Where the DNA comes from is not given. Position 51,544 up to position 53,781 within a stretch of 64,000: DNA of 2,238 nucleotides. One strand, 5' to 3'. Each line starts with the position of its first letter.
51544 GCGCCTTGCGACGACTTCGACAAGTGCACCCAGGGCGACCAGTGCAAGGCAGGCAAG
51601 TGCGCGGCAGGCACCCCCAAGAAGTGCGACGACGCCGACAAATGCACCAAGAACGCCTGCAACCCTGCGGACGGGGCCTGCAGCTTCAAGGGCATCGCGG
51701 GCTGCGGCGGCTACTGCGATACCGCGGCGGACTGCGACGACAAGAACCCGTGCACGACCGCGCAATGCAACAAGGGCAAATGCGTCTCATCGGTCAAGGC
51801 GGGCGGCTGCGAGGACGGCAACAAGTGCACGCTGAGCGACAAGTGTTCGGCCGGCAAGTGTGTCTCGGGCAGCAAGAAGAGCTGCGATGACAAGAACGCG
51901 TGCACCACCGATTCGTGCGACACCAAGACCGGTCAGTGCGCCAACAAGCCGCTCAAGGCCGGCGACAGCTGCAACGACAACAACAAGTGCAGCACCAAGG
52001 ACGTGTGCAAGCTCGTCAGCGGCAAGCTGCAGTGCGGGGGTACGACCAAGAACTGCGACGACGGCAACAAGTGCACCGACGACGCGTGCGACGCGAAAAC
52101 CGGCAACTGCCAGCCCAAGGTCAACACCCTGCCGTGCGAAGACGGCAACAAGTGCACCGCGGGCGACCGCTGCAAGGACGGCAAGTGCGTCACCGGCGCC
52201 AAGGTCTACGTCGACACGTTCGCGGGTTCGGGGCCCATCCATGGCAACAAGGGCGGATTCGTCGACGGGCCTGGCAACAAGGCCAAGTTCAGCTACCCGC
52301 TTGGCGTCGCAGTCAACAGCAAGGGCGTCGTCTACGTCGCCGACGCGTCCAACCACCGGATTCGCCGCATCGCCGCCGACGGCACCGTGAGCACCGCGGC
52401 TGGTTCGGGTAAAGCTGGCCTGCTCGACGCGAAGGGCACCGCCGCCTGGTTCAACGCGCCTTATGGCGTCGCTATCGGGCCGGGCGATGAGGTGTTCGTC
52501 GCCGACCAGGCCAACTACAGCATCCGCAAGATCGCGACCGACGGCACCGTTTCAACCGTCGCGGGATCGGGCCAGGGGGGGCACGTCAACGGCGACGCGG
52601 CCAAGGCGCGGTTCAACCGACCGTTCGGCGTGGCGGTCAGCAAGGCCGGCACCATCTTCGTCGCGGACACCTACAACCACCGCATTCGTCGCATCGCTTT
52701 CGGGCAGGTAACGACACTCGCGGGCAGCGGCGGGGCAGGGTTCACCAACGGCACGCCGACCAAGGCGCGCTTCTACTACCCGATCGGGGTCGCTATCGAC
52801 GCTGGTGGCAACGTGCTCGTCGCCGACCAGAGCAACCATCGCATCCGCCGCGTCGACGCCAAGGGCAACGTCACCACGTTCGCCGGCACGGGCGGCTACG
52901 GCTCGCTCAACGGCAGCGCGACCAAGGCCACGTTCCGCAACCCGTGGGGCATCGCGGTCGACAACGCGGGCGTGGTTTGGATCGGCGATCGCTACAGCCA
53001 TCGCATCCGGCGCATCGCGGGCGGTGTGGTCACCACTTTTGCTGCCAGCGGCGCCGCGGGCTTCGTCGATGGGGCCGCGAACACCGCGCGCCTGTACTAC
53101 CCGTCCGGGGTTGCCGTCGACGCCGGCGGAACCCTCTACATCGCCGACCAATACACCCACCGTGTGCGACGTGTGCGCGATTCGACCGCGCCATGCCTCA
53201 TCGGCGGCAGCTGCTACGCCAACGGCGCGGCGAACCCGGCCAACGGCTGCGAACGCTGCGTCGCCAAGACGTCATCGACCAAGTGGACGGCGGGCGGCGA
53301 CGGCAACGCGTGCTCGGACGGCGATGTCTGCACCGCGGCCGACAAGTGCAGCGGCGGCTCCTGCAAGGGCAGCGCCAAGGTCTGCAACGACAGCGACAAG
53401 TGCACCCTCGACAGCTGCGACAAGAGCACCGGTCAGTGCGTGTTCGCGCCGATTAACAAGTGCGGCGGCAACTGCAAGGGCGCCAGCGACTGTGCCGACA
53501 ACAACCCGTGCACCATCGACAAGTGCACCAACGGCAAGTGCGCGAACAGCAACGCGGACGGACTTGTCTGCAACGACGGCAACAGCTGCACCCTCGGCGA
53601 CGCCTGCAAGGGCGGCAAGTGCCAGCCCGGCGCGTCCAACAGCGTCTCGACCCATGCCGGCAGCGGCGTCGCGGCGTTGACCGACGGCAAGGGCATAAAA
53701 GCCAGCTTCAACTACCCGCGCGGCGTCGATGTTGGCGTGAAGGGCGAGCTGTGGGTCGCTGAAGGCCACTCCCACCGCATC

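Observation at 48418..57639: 2785-aa lipoprotein with alternating 25-aa cysteine modules and four NHL beta-propellers, plus an upstream single-module relative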

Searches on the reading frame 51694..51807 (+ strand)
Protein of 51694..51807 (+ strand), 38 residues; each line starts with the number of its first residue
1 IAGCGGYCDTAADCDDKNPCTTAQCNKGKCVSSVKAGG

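Call 73: search_protein_families(library=pfam, proteins=[window:51694-51807:+], max_evalue=1)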
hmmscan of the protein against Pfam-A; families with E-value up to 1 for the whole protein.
seq(38 aa): 4 families
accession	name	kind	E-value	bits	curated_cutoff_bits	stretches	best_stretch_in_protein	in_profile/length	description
PF00526.23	Dicty_CTDC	-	3.7e-05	23.9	27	1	13-32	1-21/24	Dictyostelium (slime mold) repeat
PF07359.16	LEAP-2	-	0.25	11.7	27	1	11-34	51-74/77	Liver-expressed antimicrobial peptide 2 precursor (LEAP-2)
PF07127.16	Nodulin_late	-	0.49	11.2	30.4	1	7-30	29-53/54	Late nodulin domain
PF00057.23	Ldl_recept_a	-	0.61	10.8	24.1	0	22-33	7-18/37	Low-density lipoprotein receptor domain class A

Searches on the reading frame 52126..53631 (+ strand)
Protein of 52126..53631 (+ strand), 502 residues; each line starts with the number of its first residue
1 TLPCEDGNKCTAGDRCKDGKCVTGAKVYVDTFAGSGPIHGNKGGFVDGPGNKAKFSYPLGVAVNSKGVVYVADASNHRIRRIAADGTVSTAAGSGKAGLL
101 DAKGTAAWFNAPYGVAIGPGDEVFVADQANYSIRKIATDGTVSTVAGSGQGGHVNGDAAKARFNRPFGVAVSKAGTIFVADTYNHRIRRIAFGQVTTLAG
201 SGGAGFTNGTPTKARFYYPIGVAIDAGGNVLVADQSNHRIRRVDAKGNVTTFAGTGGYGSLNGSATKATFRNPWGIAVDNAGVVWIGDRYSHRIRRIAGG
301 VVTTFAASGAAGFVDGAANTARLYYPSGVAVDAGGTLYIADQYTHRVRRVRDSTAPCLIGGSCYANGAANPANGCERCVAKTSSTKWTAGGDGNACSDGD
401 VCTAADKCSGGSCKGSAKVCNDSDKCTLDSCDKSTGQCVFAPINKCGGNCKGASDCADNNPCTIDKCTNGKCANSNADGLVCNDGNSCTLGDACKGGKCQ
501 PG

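Call 55: predict_structure(alignment_id=A1)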
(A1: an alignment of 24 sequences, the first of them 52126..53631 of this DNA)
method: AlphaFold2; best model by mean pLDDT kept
length: 502 residues; sequences in the alignment: 24
mean_pLDDT: 91.2   pTM: 0.84
mean pLDDT of the five models: 91.2, 89.6, 88.5, 87.8, 86.1
residues with pLDDT >= 90: 324; 70-90: 166; 50-70: 12; < 50: 0
segments of 3 or more residues with pLDDT < 50: none
pLDDT, mean of each block of 10 residues (from residue 1): 71 81 86 78 87 94 95 98 96 97 98 96 98 97 98 96 98 93 98 94 94 96 91 97 95 96 97 95 94 96 97 92 96 95 95 91 90 88 91 82 85 86 90 82 88 86 87 86 73 82 74
secondary structure, 60 per line:
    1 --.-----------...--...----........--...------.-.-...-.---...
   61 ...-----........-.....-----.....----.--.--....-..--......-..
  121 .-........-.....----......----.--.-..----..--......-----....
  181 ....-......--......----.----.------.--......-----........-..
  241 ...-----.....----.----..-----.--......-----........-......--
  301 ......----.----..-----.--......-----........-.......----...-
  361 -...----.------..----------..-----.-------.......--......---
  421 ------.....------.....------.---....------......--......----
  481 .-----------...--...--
elements in order: E15-17 E20-22 E27-34 E58-63 E69-73 E78-82 E88-92 E112-117 E123-127 E132-136 E141-146 E166-171 E177-181 E186-191 E194-199 E219-224 E230-234 E239-243 E249-253 E273-278 E284-288 E293-298 E301-306 E326-331 E337-341 E346-352 E357-359 E362-364 E403-409 E412-417 E427-431 E438-442 H453-456 E463-468 E471-476 E493-495 E498-500

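Call 59: fold_search(model_id=the predicted structure, library=pdb)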
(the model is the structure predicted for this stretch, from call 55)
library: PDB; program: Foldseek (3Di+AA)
matches with E <= 10: 1279; with E <= 0.001: 768
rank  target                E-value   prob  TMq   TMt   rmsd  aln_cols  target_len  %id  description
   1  9ifo_A                8.2e-30  1.00  0.61  0.23   5.0       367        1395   37  Structure of Teneurin-Like Protein (TLP) (released 2026-03-11)
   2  7djm                  2.6e-26  1.00  0.57  0.62   9.5       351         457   24  Structure of four truncated and mutated forms of quenching protein (released 2022-06-08)
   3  7djl_C                2.9e-26  1.00  0.56  0.60   1.9       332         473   25  Structure of four truncated and mutated forms of quenching protein (released 2022-06-08)
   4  7djj                  4.0e-26  1.00  0.57  0.81   2.4       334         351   24  Structure of four truncated and mutated forms of quenching protein lumenal domains (released 2022-06-08)
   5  7djk                  1.3e-25  1.00  0.56  0.55   2.4       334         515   24  Structure of four truncated and mutated forms of quenching protein (released 2022-06-08)
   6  7djl_B                3.5e-25  1.00  0.56  0.60   2.1       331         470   25  Structure of four truncated and mutated forms of quenching protein (released 2022-06-08)
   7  7djl_A                4.6e-25  1.00  0.57  0.60   2.3       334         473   24  Structure of four truncated and mutated forms of quenching protein (released 2022-06-08)
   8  6gc1_C                1.1e-23  1.00  0.56  0.51   2.0       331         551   26  Crystal structure of Trx-like and NHL repeat containing domains of human NHLRC2 (released 2018-09-05)
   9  6gc1_D                3.0e-23  1.00  0.56  0.51   1.9       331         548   26  Crystal structure of Trx-like and NHL repeat containing domains of human NHLRC2 (released 2018-09-05)
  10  6gc1_B                3.3e-23  1.00  0.56  0.52   1.8       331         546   26  Crystal structure of Trx-like and NHL repeat containing domains of human NHLRC2 (released 2018-09-05)
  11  6gc1_A                7.5e-23  1.00  0.56  0.51   1.9       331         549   26  Crystal structure of Trx-like and NHL repeat containing domains of human NHLRC2 (released 2018-09-05)
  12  6g7w                  1.8e-22  1.00  0.56  0.79   2.3       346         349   25  Crystal structure of NHL repeat containing domain of human NHLRC2 (released 2018-09-05)
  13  6d69                  2.5e-21  1.00  0.49  0.81   3.1       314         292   26  Crystal Structure of the NHL Repeat Region of D. melanogaster Thin (released 2019-04-24)
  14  6rej                  4.9e-21  1.00  0.44  0.86   2.3       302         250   29  Crystal structure of Pizza6-SH with Zn2+ (released 2019-07-31)
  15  6f0t_A                4.9e-21  1.00  0.44  0.86   2.2       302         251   29  Crystal structure of Pizza6-SFW (released 2018-03-21)
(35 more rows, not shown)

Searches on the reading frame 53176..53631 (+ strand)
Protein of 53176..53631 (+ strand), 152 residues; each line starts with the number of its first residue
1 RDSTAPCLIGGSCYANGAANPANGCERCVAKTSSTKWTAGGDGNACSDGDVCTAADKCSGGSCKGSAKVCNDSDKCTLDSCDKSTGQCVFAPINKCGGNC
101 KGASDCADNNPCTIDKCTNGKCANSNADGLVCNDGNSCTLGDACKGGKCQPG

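Call 67: predict_structure(alignment_id=A3)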
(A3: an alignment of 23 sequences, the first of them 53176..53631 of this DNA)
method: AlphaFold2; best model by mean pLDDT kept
length: 152 residues; sequences in the alignment: 23
mean_pLDDT: 90.7   pTM: 0.60
mean pLDDT of the five models: 90.7, 89.1, 88.5, 88.1, 81.4
residues with pLDDT >= 90: 107; 70-90: 41; 50-70: 2; < 50: 2
segments of 3 or more residues with pLDDT < 50: none
pLDDT, mean of each block of 10 residues (from residue 1): 76 92 92 92 90 93 91 96 95 94 92 94 92 84 90 84
secondary structure, 60 per line:
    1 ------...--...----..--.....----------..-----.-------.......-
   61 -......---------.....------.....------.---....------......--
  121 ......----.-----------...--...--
elements in order: E7-9 E12-14 E23-27 E53-59 E62-67 E77-81 E88-92 H103-106 E113-118 E121-126 E143-145 E148-150

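Call 69: fold_search(model_id=the predicted structure, library=pdb)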
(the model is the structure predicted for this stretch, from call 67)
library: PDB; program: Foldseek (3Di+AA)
matches with E <= 10: 43; with E <= 0.001: 0
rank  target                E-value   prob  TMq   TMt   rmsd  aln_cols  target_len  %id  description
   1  9gjb_H                1.9e-02  0.77  0.28  0.10   9.9       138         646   22  Entamoeba histolytica Gal/GalNAc lectin, mode 2 (released 2026-02-11)
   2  9oz8_C                1.2e-01  0.10  0.14  0.05  15.8       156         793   15  Cryo-EM structure of chicken NEL dimer bound with one human NICOL. (released 2026-02-25)
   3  9gjg_H                2.9e-01  0.35  0.29  0.08   8.9       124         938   21  Entamoeba histolytica Gal/GalNAc lectin bound to monoclonal antibody CP33-H/L-LA22 (released 2026-02-11)
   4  9gjf_H                2.9e-01  0.33  0.28  0.09   9.2       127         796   21  Entamoeba histolytica Gal/GalNAc lectin in presence of monoclonal antibody CP33-H/L-LA22, mode 3 (released 2026-02-11)
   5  9oz8_B                8.6e-01  0.04  0.12  0.06  13.2       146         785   14  Cryo-EM structure of chicken NEL dimer bound with one human NICOL. (released 2026-02-25)
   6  10ft_B                1.1e+00  0.05  0.20  0.16  11.7       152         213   13  Cryo-EM structure of receptor tyrosine kinase ROS1 in complex with NELL2 (released 2026-02-25)
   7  6be6_A                1.7e+00  0.14  0.28  0.12   9.7       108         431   20  ADAM10 Extracellular Domain (released 2017-12-27)
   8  5nir_A                2.7e+00  0.08  0.17  0.30   7.8        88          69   14  Crystal structure of collagen 2A vWC domain (released 2017-06-14)
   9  7pvz_A                2.9e+00  0.08  0.15  0.30   7.4        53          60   19  Crystal structure of the intertwined dimer of the c-Src SH3 domain E93V-S94A-R95S-T96G mutant (released 2022-11-16)
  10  5nir_B                4.1e+00  0.06  0.16  0.30   8.2        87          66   14  Crystal structure of collagen 2A vWC domain (released 2017-06-14)
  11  7a34                  4.9e+00  0.04  0.10  0.27  11.6        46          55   13  Intertwined dimer of the c-Src SH3 domain mutant V111L-N113S-T114S (released 2021-08-25)
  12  4r7y_A                5.2e+00  0.04  0.13  0.04  12.2        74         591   16  Crystal structure of an active MCM hexamer (released 2014-10-08)
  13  2iim                  5.9e+00  0.05  0.13  0.27  11.1        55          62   16  SH3 Domain of Human Lck (released 2006-11-07)
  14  7q3n_U                5.9e+00  0.02  0.18  0.13  10.4       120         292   13  Cryo-EM of the complex between human uromodulin (UMOD)/Tamm-Horsfall protein (THP) and the FimH lectin domain from uro (released 2022-03-16)
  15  9e2z_6                6.3e+00  0.04  0.14  0.04  11.3        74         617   16  Cryo-EM structure of human CMG helicase stalled at G4-containing DNA template (released 2025-03-26)
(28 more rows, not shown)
